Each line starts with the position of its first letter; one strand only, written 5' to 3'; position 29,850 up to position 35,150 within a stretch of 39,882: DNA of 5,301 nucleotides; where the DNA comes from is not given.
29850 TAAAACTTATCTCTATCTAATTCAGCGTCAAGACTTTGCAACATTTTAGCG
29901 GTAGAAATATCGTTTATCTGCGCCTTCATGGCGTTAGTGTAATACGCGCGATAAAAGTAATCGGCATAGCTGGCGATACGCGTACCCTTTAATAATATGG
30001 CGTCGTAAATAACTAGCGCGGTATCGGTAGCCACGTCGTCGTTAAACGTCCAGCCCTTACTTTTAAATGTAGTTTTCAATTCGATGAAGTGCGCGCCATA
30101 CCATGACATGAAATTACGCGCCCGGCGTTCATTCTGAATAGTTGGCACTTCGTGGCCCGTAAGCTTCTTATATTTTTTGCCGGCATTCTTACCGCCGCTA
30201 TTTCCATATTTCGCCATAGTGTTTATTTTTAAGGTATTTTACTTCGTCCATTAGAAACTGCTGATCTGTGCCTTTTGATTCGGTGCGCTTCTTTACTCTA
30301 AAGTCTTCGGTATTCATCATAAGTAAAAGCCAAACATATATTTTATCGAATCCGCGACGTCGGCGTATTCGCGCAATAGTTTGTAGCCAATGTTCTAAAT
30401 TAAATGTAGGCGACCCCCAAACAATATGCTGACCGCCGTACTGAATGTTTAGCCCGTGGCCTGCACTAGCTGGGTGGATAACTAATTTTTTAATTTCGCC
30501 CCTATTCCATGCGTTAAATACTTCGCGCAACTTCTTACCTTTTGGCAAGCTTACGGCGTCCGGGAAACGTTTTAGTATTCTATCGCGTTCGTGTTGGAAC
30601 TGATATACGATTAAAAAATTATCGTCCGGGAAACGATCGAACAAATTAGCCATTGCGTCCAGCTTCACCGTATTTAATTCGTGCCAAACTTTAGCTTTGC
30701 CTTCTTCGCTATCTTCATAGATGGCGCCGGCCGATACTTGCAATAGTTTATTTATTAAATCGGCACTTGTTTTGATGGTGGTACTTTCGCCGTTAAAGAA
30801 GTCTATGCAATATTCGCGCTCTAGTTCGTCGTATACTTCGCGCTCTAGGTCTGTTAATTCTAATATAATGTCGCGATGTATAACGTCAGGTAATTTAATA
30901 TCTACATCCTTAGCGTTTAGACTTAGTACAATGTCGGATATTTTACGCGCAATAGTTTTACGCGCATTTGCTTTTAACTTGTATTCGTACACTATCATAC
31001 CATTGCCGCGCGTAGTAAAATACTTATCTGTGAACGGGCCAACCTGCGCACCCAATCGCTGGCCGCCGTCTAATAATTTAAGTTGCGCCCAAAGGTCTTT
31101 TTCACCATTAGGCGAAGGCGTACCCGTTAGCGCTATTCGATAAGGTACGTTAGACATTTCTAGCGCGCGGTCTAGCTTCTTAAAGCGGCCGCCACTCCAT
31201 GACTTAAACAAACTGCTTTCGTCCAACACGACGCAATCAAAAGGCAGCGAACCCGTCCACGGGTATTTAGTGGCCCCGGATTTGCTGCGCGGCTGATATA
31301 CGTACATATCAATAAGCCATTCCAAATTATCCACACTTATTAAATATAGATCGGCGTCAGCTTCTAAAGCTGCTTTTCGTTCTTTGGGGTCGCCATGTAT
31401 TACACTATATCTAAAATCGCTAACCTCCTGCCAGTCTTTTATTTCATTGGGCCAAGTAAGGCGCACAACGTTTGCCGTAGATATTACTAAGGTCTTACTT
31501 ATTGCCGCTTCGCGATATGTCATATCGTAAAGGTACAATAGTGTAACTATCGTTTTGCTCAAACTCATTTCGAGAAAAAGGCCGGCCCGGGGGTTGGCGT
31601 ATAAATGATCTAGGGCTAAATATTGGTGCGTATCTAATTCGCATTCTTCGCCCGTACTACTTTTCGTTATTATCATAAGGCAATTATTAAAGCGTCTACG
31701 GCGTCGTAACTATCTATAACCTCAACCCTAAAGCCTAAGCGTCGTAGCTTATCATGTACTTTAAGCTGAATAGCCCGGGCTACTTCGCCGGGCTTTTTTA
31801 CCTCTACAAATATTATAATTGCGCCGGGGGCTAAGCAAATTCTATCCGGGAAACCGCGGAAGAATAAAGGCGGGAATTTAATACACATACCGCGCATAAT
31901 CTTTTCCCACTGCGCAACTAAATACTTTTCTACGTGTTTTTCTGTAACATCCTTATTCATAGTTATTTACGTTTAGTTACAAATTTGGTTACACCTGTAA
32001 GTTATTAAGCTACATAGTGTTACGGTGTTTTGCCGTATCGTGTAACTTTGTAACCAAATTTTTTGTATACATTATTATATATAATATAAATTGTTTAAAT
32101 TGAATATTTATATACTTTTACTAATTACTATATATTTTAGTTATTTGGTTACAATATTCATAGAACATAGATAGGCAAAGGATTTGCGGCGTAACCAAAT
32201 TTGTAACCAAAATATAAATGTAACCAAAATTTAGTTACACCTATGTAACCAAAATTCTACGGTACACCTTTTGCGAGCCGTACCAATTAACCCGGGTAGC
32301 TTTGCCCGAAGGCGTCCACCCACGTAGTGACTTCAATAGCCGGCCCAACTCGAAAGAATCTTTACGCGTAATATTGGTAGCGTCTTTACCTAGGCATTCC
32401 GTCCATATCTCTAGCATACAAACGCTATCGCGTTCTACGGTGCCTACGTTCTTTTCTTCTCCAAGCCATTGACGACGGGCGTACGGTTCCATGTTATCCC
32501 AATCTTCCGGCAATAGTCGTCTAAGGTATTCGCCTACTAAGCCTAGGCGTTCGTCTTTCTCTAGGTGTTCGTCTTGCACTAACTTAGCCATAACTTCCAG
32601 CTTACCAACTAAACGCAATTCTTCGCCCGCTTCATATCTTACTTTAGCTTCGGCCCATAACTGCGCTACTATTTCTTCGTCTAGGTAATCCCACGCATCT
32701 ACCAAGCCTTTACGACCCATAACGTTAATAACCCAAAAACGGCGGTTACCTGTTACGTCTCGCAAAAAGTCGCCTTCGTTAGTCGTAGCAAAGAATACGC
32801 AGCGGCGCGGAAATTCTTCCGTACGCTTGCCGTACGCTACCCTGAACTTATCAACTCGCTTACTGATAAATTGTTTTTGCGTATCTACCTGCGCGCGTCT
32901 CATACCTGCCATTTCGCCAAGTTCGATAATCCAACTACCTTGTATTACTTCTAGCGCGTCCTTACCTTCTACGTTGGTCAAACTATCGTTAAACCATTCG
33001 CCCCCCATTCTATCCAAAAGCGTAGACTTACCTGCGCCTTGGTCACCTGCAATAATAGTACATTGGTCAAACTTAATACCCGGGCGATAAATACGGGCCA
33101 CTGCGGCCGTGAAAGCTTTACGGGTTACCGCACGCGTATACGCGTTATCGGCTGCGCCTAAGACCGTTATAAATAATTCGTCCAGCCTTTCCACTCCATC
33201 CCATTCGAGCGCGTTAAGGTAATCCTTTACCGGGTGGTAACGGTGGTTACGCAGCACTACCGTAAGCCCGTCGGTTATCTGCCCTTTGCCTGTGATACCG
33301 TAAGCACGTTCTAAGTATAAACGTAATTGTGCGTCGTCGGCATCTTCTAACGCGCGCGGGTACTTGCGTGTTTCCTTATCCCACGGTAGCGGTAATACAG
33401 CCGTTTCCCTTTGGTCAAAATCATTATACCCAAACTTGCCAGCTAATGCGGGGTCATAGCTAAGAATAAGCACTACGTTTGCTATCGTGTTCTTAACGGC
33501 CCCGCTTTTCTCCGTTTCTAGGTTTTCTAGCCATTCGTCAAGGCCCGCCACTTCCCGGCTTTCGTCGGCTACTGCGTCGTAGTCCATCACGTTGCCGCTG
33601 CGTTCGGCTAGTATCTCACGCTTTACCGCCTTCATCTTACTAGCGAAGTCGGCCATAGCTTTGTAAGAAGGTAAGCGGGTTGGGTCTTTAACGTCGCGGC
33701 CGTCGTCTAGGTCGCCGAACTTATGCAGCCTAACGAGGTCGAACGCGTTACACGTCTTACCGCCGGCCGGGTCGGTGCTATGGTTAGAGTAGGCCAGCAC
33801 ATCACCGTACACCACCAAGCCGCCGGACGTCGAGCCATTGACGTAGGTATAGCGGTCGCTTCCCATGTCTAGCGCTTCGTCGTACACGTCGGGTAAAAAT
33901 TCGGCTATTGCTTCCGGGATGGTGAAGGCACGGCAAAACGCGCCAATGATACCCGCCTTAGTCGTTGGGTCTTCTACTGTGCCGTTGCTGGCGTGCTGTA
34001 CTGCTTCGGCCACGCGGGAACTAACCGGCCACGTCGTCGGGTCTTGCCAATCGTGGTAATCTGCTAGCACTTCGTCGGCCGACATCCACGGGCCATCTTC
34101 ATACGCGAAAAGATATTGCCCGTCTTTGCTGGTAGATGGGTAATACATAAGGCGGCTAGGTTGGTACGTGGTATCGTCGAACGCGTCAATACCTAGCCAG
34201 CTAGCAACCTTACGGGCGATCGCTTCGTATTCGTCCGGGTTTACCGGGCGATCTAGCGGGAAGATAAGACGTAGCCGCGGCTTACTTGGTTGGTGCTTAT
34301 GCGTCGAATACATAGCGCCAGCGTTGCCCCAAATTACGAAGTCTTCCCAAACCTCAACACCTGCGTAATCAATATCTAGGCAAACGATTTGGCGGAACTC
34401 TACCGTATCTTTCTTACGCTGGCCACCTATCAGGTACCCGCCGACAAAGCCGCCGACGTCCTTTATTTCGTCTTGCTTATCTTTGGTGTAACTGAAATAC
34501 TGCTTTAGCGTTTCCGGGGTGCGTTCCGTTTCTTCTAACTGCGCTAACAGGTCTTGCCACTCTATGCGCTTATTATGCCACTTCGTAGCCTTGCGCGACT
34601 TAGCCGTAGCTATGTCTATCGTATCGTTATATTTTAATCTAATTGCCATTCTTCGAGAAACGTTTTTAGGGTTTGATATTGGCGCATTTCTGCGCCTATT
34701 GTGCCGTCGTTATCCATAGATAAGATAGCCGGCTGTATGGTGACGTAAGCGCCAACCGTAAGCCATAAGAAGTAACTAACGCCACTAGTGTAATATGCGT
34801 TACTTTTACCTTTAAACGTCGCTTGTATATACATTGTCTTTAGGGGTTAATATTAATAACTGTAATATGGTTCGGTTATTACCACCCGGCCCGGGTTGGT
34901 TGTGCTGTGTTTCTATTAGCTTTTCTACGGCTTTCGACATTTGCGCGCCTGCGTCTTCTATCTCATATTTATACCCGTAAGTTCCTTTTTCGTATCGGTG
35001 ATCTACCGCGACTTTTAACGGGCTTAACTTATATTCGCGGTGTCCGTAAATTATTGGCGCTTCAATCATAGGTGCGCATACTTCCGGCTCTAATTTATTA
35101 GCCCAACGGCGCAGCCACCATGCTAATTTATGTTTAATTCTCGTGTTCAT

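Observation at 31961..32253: Dense bidirectional TTT(G/A)GTTAC iteron array flanking an AT-rich core next to the primase/helicase gene (candidate origin)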

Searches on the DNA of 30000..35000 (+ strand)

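Call 9: search_dna_similar(query=window:30000-35000:+, collection=phages, mode=near)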
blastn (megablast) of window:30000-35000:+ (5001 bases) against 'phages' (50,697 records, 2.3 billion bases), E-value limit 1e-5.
No match.

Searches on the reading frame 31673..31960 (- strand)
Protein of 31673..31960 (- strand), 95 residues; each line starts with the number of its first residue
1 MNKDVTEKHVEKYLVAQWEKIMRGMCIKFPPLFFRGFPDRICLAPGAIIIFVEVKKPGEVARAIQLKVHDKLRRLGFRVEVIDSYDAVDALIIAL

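Call 10: search_protein_families(library=pfam, proteins=[window:31673-31960:-])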
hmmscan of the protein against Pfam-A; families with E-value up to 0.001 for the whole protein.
window:31673-31960:- (95 aa): 1 family
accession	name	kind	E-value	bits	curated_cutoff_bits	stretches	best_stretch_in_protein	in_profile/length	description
PF08774.17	VRR_NUC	-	0.00023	21.6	23.8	1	34-84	61-114/116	VRR-NUC domain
